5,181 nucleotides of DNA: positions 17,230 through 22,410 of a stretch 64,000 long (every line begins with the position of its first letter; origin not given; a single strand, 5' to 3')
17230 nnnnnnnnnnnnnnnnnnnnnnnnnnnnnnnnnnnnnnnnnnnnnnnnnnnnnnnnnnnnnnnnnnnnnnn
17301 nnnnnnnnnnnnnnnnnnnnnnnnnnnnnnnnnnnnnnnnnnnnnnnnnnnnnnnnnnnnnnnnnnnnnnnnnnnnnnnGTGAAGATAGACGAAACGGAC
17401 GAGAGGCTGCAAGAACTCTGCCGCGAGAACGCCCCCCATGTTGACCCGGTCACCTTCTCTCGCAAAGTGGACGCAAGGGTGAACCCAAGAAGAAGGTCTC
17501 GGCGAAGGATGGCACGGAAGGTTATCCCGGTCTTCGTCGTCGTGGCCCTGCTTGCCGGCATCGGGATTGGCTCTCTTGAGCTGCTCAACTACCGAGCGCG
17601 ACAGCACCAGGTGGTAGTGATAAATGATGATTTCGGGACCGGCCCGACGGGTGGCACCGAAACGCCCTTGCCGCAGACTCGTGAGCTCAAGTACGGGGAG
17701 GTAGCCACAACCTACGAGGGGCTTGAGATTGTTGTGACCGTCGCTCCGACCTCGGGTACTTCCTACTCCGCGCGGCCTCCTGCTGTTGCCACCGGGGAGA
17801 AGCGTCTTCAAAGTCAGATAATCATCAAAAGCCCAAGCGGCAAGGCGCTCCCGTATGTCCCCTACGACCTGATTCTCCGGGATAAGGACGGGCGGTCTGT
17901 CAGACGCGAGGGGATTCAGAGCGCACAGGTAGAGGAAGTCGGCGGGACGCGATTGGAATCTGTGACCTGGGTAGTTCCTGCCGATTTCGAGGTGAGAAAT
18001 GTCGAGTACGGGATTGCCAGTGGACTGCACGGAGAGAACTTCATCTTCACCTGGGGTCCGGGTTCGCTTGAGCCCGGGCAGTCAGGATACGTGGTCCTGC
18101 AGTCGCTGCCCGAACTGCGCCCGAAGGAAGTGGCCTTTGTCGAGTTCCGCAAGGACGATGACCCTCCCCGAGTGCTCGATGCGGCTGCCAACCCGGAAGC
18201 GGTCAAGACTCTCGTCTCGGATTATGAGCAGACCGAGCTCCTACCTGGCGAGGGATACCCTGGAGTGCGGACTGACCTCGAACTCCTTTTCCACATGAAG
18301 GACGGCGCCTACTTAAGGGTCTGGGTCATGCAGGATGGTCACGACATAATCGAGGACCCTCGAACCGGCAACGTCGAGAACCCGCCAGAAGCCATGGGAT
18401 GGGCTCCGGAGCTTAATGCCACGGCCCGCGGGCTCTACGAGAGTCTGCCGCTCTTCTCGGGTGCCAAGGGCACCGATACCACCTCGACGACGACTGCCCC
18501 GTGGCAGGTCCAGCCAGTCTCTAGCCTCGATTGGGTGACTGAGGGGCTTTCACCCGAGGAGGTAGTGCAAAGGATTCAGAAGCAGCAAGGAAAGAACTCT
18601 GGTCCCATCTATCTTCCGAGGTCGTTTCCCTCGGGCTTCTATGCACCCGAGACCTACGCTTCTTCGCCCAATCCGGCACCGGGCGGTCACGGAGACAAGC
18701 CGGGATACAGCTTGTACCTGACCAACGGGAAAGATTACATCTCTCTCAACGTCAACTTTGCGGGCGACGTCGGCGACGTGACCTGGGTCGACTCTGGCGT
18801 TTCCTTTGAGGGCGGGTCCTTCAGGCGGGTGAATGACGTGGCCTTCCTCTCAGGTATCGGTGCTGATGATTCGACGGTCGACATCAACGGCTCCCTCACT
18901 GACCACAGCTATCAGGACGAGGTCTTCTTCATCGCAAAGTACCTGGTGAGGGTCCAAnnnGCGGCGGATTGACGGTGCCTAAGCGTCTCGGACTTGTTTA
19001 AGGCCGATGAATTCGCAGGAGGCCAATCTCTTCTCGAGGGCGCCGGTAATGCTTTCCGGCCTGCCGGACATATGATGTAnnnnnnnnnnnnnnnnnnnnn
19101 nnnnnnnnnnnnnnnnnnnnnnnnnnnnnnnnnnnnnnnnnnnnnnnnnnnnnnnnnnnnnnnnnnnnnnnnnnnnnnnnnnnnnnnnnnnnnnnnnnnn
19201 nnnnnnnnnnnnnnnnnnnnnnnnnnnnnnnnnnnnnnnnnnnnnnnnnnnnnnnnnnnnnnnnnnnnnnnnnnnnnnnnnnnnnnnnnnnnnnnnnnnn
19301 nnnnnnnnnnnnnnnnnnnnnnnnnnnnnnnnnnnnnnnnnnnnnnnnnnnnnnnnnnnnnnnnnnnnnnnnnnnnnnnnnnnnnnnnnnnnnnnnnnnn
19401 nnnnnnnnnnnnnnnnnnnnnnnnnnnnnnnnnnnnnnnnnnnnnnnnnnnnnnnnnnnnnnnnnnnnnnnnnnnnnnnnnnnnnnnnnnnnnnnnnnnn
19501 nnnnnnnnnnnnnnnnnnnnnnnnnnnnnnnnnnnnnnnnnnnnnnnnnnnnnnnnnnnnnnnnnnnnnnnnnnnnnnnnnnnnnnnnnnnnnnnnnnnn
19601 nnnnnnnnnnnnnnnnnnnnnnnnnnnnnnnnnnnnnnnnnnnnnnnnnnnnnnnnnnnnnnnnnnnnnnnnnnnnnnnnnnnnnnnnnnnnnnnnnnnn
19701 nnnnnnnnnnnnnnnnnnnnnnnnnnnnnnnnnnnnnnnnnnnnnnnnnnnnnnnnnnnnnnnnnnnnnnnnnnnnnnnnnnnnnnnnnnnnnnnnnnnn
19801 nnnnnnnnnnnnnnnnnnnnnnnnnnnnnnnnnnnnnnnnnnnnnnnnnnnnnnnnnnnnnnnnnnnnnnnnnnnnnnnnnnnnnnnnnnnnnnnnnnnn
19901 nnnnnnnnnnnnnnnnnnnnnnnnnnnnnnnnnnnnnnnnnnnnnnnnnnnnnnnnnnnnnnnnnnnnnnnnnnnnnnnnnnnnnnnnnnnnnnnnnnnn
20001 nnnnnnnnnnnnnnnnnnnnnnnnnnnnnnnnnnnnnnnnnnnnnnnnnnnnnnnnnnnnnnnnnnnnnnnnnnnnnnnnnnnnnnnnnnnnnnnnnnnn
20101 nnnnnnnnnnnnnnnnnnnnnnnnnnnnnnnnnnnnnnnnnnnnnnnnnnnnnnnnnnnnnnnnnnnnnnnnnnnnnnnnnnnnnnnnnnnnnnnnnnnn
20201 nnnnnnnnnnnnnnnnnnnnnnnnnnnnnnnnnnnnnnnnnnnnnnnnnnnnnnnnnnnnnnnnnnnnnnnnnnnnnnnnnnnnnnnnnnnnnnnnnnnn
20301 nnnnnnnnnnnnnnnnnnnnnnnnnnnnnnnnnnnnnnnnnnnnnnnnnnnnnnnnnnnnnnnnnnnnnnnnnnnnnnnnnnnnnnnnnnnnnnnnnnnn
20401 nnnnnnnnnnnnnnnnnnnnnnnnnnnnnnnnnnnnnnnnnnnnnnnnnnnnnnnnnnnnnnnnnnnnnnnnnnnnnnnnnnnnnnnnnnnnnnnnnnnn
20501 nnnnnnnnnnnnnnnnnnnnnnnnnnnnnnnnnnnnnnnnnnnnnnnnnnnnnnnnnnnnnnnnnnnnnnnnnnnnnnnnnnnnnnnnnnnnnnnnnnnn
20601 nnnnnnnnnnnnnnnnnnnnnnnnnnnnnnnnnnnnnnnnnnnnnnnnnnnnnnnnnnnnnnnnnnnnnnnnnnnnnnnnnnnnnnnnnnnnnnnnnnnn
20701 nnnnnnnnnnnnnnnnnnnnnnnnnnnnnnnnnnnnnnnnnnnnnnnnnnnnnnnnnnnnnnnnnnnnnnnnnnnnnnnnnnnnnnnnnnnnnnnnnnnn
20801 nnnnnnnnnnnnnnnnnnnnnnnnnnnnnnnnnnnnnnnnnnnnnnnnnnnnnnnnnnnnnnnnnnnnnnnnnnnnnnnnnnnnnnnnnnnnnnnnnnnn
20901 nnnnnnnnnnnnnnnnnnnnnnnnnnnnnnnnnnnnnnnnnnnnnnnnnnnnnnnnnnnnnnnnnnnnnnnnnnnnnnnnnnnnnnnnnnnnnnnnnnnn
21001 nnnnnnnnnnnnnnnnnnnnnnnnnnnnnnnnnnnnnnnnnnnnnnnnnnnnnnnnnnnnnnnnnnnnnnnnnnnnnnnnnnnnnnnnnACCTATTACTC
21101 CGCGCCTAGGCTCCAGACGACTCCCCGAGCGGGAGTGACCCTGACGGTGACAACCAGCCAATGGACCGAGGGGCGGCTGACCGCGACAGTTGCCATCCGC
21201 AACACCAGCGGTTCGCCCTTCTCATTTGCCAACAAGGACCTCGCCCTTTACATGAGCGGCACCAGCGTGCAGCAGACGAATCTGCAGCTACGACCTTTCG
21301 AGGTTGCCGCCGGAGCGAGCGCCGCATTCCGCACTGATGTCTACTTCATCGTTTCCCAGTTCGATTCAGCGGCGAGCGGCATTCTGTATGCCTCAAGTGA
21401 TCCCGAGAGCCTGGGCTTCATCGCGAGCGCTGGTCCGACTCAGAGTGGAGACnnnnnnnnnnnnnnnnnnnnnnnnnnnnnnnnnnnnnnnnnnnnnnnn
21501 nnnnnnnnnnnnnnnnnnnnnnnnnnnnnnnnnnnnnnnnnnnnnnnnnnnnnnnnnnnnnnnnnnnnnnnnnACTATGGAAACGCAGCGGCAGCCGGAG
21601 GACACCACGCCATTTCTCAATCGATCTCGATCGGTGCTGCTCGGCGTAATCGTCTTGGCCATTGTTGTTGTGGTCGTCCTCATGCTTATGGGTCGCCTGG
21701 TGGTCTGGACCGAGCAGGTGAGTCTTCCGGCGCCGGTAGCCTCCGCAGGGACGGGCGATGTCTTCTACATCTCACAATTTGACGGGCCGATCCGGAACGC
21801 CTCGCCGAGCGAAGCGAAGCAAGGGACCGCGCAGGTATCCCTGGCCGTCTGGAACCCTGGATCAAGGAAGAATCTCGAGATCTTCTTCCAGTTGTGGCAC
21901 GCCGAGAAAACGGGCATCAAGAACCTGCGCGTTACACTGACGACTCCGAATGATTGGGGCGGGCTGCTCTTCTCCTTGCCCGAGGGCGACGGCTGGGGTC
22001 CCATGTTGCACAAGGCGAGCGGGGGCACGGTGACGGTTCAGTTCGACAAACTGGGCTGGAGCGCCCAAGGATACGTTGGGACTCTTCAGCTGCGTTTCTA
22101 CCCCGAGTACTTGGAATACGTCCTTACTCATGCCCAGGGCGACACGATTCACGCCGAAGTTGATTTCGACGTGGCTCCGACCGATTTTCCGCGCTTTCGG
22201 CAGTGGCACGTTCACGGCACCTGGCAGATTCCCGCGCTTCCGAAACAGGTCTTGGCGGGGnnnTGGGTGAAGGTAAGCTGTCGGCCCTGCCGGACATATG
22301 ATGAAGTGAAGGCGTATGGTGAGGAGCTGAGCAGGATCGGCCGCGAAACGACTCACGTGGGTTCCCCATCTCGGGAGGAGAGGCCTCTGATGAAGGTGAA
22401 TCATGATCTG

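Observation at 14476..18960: Three paralogous ECF sigma / giant anti-sigma pairs with translational coupling; two sit as a tandem duplicate with duplicated upstream leaders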

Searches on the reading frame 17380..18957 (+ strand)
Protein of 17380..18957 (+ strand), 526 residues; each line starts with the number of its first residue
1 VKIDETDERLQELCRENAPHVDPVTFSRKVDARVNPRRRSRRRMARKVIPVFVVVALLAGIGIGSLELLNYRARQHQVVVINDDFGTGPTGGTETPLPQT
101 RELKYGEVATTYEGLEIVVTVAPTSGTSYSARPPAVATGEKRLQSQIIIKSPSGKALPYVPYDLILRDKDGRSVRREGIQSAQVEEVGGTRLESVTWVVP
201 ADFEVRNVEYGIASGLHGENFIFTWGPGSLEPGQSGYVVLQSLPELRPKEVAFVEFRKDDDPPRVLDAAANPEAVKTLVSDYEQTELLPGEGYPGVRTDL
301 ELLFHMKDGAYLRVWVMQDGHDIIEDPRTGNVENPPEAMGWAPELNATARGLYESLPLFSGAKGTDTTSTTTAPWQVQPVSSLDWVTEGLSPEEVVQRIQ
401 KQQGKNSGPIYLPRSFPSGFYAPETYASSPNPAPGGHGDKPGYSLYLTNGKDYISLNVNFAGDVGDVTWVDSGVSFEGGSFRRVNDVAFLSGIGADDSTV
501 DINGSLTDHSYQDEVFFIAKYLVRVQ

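Call 10: search_protein_families(library=pfam, proteins=[window:17380-18957:+], max_evalue=0.01)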
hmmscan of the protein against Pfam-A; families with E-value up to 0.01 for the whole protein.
window:17380-18957:+ (526 aa): 0 families

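Call 11: search_protein_families(library=ncbifam, proteins=[window:17380-18957:+], max_evalue=0.01)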
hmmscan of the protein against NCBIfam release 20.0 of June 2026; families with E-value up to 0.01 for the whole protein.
window:17380-18957:+ (526 aa): 0 families

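Call 81: find_homologous_proteins(query=window:17380-18957:+, max_evalue=0.001)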
Query window:17380-18957:+ (526 aa): 1 proteins with E <= 0.001 among 8000 candidates.
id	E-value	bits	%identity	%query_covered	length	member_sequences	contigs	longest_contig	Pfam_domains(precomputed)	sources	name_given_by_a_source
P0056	0.0e+0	1095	100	92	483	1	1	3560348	-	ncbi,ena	-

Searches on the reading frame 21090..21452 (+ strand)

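Call 22: search_protein_families(library=pfam, proteins=[window:21090-21452:+], max_evalue=5)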
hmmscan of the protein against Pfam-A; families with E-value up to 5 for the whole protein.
window:21090-21452:+ (121 aa): 3 families
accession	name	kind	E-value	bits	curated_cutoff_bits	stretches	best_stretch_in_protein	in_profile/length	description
PF11355.13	DUF3157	-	0.0035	17.4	21.7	1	6-61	89-146/199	Protein of unknown function (DUF3157)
PF03168.19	LEA_2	-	0.036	15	25.4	1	33-90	1-57/98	Late embryogenesis abundant protein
PF16392.11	DUF5001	-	0.12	12.8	23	1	19-50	2-32/86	Ig-like domain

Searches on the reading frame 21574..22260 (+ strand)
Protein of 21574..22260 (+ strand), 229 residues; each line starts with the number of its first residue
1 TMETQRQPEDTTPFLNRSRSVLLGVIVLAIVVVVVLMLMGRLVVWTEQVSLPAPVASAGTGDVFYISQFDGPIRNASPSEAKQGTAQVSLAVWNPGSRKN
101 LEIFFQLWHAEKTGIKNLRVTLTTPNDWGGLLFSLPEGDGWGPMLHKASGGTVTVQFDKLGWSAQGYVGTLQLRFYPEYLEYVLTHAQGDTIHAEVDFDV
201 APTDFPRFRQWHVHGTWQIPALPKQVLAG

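Call 22: search_protein_families(library=pfam, proteins=[window:21574-22260:+], max_evalue=5)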
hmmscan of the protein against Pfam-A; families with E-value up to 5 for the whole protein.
window:21574-22260:+ (229 aa): 1 family
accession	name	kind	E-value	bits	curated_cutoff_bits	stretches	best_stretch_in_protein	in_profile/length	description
PF15938.10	DUF4750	-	0.12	12.5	27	1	23-46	9-32/54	Domain of unknown function (DUF4750)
